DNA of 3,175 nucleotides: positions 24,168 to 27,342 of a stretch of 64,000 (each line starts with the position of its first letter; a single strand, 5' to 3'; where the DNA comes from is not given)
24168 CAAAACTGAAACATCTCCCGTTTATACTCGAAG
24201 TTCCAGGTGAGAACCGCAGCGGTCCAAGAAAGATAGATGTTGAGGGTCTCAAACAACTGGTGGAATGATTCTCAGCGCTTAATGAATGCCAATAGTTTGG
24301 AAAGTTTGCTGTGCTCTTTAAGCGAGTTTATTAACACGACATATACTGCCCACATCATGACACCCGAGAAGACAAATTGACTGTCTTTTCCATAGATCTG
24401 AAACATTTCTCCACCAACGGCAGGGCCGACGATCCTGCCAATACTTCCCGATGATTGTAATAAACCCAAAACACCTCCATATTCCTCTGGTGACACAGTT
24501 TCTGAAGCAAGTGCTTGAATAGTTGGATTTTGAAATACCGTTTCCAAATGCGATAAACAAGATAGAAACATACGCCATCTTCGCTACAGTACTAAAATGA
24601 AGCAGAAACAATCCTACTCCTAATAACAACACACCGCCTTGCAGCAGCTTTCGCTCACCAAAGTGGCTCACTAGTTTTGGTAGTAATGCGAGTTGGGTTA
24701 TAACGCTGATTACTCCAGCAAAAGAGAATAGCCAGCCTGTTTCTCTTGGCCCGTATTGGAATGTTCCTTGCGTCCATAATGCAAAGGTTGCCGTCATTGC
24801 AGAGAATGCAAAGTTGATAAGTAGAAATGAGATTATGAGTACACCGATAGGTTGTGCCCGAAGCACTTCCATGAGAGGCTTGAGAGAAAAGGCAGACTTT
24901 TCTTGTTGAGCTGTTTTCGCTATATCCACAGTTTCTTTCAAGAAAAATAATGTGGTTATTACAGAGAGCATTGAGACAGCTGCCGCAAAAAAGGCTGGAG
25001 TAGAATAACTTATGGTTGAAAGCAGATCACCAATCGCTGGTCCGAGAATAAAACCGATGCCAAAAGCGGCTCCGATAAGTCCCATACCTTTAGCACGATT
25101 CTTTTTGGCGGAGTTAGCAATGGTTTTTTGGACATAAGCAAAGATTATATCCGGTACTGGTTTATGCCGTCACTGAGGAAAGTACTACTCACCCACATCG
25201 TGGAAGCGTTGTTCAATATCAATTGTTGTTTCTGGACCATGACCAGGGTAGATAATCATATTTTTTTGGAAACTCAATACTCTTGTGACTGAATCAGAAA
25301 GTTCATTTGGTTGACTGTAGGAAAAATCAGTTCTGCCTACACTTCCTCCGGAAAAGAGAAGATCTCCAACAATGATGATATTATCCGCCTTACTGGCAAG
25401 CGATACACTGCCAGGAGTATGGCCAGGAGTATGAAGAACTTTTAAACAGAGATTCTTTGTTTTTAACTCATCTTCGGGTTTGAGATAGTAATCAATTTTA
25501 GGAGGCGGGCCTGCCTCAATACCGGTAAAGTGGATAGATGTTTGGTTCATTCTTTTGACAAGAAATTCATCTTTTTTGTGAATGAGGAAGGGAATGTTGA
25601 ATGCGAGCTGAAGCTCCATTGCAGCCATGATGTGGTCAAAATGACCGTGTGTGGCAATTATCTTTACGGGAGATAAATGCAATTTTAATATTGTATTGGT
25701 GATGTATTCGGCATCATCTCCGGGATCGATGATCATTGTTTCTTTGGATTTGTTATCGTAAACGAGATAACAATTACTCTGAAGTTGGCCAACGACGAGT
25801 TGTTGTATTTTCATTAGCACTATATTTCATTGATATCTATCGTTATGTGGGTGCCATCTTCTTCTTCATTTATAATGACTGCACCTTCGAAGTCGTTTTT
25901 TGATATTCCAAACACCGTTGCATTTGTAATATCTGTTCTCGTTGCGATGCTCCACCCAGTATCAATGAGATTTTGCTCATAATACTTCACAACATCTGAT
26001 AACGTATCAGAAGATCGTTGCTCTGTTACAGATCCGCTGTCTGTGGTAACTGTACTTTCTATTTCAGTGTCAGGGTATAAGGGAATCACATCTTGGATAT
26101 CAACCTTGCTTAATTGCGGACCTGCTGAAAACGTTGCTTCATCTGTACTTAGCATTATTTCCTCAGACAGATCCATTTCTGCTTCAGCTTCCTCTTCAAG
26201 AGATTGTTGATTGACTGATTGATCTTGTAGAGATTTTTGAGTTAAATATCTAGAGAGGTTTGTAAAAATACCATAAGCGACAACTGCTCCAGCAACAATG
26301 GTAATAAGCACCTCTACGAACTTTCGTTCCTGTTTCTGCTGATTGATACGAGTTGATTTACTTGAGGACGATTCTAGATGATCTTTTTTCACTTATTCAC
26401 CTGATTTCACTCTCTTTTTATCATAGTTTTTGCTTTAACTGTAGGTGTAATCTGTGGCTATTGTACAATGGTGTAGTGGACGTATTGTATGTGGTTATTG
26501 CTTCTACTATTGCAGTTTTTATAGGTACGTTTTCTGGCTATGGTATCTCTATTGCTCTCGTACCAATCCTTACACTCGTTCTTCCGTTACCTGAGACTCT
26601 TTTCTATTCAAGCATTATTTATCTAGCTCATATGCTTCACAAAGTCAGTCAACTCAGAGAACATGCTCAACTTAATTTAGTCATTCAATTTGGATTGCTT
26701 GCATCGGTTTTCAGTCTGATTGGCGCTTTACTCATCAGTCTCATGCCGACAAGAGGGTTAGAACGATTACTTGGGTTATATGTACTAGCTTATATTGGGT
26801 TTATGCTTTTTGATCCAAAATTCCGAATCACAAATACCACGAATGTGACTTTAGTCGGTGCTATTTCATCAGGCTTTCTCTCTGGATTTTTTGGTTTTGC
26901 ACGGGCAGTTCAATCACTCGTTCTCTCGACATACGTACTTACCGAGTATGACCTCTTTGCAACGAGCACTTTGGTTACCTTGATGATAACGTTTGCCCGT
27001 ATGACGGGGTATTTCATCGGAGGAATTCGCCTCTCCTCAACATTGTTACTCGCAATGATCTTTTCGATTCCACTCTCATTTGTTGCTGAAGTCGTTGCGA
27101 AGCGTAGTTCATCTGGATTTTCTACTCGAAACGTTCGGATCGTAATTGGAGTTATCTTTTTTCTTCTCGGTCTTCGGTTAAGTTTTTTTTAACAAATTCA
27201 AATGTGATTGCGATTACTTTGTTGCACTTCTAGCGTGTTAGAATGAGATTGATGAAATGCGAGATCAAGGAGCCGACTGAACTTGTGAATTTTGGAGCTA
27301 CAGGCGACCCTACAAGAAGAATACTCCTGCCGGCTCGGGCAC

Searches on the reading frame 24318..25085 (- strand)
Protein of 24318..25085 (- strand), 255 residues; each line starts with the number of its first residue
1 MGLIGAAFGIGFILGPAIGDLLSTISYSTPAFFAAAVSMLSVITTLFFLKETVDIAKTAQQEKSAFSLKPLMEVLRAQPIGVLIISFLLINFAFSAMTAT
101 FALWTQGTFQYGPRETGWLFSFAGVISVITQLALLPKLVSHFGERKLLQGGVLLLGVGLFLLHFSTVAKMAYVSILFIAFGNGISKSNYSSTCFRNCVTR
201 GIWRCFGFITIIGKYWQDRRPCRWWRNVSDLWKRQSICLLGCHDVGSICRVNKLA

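Call 80: search_protein_families(library=pfam, proteins=[window:24318-25085:-], max_evalue=0.00001)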
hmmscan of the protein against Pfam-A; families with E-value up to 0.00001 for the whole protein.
window:24318-25085:- (255 aa): 2 families
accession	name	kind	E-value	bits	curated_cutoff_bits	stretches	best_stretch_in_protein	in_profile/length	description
PF07690.21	MFS_1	-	1.5e-19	70.6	33.4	1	1-197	123-323/347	Major Facilitator Superfamily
PF13347.12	MFS_2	-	1.2e-06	27.7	27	1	19-185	163-329/427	MFS/sugar transport protein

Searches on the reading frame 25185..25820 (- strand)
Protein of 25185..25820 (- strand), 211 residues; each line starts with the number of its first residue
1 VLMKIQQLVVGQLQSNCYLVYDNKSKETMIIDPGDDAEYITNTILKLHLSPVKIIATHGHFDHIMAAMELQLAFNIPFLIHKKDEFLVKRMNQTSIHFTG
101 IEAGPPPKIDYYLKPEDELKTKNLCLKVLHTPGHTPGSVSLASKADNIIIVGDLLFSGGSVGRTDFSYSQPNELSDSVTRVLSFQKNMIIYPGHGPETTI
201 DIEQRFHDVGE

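Call 80: search_protein_families(library=pfam, proteins=[window:25185-25820:-], max_evalue=0.00001)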
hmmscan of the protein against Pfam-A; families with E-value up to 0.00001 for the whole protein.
window:25185-25820:- (211 aa): 1 family
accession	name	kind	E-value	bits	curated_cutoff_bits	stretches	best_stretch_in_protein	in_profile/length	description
PF00753.33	Lactamase_B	-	2.9e-26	93.1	22.7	1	11-194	2-196/196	Metallo-beta-lactamase superfamily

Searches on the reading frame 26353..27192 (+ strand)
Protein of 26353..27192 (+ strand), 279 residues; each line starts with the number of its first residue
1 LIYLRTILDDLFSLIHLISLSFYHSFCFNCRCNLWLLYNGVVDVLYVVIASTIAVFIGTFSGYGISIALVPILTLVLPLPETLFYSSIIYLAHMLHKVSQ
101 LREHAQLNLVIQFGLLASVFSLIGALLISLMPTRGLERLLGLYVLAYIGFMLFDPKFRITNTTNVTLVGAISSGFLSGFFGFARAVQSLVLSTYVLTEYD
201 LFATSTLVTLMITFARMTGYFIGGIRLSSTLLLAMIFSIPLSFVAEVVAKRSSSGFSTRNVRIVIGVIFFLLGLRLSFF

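Call 80: search_protein_families(library=pfam, proteins=[window:26353-27192:+], max_evalue=0.00001)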
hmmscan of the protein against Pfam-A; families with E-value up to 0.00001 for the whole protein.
window:26353-27192:+ (279 aa): 1 family
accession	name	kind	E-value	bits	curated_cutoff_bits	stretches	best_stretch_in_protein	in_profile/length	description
PF01925.25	TauE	-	3.6e-17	63.2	32.6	1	48-276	2-237/237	Sulfite exporter TauE/SafE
